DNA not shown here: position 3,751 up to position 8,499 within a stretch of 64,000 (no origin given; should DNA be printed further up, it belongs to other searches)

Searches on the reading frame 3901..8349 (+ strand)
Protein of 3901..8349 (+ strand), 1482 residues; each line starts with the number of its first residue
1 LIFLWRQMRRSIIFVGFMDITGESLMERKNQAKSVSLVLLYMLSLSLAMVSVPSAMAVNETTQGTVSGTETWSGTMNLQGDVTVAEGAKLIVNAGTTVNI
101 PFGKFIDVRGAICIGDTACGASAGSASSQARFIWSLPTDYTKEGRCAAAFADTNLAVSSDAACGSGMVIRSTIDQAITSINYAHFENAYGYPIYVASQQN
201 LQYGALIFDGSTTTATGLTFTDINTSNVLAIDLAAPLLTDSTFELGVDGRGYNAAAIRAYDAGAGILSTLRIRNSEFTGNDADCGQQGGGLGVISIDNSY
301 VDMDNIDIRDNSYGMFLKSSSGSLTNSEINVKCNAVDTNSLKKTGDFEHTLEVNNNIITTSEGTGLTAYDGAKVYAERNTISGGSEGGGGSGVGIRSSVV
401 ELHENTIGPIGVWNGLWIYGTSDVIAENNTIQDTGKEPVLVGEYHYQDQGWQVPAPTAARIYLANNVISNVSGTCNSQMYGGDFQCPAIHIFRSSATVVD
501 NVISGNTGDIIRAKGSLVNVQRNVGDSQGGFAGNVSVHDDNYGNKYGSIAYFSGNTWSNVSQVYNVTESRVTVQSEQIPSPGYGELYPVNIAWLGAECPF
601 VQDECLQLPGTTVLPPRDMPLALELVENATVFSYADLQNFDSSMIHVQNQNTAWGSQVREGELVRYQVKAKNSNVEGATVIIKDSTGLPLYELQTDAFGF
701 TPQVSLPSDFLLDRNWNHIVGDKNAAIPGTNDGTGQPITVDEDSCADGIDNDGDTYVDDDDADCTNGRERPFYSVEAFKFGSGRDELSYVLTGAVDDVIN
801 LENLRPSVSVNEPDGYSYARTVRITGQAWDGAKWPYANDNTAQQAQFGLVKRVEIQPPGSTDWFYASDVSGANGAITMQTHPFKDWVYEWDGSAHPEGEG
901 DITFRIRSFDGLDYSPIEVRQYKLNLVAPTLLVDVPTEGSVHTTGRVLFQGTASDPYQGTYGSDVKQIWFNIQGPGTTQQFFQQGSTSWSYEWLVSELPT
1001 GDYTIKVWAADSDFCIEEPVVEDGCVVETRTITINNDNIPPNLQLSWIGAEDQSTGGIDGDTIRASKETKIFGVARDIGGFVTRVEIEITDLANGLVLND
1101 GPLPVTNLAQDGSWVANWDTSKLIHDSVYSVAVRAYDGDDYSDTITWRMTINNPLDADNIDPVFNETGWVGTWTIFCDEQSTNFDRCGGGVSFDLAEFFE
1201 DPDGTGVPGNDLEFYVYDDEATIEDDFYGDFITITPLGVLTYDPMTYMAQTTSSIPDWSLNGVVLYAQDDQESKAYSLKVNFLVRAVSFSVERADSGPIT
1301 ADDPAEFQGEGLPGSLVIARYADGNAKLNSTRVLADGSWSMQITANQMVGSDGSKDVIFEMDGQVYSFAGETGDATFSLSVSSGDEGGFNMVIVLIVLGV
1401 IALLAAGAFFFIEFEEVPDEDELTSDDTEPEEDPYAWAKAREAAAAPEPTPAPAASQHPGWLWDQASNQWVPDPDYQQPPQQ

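Call 7: search_protein_families(library=pfam, proteins=[window:3901-8349:+], max_evalue=0.001)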
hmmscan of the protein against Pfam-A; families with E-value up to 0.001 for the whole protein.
window:3901-8349:+ (1482 aa): 1 family
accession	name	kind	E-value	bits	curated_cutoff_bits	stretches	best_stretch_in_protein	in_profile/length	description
PF17957.7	Big_7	-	0.00015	22.8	24.1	1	929-1007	1-70/70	Bacterial Ig domain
